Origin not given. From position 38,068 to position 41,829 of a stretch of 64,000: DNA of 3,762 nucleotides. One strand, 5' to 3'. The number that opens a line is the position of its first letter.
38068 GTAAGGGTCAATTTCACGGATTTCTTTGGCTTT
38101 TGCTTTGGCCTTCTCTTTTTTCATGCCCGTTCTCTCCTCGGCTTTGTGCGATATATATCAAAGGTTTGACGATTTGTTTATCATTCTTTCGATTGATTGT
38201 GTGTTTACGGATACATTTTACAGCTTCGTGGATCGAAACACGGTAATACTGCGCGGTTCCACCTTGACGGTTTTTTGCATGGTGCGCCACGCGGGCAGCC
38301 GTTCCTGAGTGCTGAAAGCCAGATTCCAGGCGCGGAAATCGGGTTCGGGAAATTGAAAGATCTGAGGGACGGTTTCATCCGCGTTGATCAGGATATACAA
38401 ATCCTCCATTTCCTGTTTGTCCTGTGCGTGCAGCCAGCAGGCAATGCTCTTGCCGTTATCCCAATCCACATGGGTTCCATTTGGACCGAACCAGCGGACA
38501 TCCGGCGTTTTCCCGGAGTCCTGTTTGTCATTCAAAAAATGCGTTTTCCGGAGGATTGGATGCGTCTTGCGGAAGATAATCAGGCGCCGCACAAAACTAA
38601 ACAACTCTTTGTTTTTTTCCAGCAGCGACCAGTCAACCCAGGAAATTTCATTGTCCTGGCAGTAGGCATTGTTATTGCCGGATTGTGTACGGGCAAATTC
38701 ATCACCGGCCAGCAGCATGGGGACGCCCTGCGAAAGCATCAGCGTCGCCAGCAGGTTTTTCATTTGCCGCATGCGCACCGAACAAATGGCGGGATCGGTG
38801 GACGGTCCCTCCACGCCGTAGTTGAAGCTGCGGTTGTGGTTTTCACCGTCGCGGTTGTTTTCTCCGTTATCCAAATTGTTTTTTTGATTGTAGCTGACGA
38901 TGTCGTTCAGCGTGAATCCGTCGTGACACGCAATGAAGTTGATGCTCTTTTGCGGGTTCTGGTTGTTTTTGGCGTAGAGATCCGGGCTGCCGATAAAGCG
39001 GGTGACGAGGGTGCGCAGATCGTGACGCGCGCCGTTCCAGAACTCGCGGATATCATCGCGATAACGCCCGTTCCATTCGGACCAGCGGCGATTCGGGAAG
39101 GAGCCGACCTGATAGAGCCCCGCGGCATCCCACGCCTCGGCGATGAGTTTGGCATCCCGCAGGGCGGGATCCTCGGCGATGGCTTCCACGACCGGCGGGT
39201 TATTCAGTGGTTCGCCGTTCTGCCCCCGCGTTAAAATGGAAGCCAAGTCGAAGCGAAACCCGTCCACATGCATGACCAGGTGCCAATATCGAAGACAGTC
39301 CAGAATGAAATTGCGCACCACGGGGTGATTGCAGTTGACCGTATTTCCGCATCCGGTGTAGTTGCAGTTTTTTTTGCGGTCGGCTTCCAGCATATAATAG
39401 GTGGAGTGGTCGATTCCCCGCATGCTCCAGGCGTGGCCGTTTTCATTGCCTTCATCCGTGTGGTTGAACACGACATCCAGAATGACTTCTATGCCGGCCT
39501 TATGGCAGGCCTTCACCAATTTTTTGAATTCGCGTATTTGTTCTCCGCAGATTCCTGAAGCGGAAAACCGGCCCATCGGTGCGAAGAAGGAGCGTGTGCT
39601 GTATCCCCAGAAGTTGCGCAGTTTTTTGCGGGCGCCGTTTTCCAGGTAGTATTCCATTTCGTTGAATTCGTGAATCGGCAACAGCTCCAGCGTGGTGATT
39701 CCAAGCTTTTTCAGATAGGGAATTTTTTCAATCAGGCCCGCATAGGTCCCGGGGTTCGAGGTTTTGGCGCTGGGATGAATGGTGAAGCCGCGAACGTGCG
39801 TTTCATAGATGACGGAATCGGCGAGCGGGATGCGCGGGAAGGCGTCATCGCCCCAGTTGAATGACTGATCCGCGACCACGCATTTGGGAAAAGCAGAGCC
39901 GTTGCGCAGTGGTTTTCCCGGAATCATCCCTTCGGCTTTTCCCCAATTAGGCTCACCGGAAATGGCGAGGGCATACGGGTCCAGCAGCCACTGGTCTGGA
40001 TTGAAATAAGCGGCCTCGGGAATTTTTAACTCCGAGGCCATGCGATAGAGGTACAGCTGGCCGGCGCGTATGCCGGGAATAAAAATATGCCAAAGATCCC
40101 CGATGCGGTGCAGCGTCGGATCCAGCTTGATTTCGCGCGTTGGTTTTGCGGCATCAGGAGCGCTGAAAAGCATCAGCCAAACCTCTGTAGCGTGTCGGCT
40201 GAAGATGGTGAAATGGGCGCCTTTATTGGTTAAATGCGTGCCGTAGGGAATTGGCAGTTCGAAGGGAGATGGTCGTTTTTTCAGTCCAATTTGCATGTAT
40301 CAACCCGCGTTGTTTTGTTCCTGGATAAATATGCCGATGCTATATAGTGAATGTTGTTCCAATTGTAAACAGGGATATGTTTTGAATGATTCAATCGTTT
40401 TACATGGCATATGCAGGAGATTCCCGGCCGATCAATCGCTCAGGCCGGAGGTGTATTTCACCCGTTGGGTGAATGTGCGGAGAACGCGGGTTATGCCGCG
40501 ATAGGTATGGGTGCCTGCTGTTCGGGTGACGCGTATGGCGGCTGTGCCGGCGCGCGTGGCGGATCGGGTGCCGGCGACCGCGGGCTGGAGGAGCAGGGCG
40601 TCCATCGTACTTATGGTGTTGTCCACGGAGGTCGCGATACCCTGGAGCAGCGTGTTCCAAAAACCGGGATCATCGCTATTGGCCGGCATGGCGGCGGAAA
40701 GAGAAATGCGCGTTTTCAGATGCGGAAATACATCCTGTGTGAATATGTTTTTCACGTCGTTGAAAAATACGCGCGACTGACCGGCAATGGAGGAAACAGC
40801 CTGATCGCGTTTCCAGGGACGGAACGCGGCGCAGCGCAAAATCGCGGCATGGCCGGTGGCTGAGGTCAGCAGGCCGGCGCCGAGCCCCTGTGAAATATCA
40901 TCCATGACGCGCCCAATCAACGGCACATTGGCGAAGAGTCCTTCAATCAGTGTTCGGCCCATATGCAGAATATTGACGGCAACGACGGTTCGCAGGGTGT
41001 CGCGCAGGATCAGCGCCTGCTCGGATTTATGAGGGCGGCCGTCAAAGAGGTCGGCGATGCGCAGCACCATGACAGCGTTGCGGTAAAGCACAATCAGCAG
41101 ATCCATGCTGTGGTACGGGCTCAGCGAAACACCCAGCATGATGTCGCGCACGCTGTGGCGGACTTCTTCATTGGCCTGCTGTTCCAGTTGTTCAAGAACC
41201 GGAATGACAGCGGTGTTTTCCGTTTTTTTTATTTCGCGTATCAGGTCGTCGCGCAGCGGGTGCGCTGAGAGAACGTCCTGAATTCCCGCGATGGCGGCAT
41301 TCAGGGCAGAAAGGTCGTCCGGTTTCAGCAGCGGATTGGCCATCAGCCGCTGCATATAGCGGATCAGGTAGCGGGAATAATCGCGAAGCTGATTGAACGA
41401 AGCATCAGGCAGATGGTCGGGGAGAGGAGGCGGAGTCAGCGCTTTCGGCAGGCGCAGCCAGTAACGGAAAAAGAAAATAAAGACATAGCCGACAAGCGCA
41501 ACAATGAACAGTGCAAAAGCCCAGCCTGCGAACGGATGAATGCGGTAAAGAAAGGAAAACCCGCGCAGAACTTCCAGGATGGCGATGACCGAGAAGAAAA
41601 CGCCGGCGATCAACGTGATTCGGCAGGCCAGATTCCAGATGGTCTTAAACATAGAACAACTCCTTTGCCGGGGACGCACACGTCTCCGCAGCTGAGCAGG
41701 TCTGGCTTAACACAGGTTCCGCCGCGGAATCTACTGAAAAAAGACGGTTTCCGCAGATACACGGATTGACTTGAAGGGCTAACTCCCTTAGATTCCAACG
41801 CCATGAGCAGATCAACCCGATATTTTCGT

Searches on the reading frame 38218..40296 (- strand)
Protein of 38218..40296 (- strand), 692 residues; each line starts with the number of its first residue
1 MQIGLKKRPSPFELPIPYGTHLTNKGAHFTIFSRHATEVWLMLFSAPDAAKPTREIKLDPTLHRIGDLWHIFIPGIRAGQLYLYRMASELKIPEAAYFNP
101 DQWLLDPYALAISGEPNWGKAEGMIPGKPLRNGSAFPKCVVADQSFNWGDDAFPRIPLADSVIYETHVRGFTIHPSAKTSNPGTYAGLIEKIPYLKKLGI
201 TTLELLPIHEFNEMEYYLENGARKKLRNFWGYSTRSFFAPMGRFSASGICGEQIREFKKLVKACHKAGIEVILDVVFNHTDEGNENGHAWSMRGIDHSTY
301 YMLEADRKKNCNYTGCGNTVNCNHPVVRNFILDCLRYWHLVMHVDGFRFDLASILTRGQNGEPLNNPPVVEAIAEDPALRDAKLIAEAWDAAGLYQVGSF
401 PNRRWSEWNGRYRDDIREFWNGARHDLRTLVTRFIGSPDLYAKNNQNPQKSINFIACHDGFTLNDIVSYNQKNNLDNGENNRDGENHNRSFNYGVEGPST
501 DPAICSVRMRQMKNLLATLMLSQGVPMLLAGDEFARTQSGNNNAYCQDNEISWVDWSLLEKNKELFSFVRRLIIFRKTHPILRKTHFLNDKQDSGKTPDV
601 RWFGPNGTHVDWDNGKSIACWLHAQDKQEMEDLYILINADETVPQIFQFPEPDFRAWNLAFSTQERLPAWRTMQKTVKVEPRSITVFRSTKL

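Call 39: search_protein_families(library=pfam, proteins=[window:38218-40296:-])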
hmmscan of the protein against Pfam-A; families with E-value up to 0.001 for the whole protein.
window:38218-40296:- (692 aa): 2 families
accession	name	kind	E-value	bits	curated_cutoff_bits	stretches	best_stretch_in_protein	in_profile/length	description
PF00128.31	Alpha-amylase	-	6.6e-22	78.8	22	2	179-285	12-97/446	Alpha amylase, catalytic domain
PF02922.24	CBM_48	-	3.5e-12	46.9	22.4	1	17-109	1-83/83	Carbohydrate-binding module 48 (Isoamylase N-terminal domain)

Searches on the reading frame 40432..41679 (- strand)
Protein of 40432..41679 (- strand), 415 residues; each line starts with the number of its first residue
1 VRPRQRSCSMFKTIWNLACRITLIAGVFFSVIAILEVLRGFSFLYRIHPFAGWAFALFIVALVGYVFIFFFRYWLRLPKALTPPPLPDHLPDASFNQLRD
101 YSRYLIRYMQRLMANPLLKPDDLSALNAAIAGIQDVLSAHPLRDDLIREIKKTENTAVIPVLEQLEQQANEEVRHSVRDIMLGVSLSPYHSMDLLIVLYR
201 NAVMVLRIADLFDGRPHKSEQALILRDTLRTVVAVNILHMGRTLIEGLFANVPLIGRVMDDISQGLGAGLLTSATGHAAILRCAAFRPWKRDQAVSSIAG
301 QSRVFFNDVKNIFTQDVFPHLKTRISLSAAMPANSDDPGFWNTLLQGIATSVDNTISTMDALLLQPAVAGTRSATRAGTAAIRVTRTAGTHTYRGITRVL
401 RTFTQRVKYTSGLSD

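Call 39: search_protein_families(library=pfam, proteins=[window:40432-41679:-])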
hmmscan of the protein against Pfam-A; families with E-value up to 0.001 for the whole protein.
window:40432-41679:- (415 aa): 1 family
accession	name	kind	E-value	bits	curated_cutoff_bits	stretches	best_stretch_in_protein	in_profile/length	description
PF05128.17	DUF697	-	1.9e-18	67.2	27.7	1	160-293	13-145/162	Domain of unknown function (DUF697)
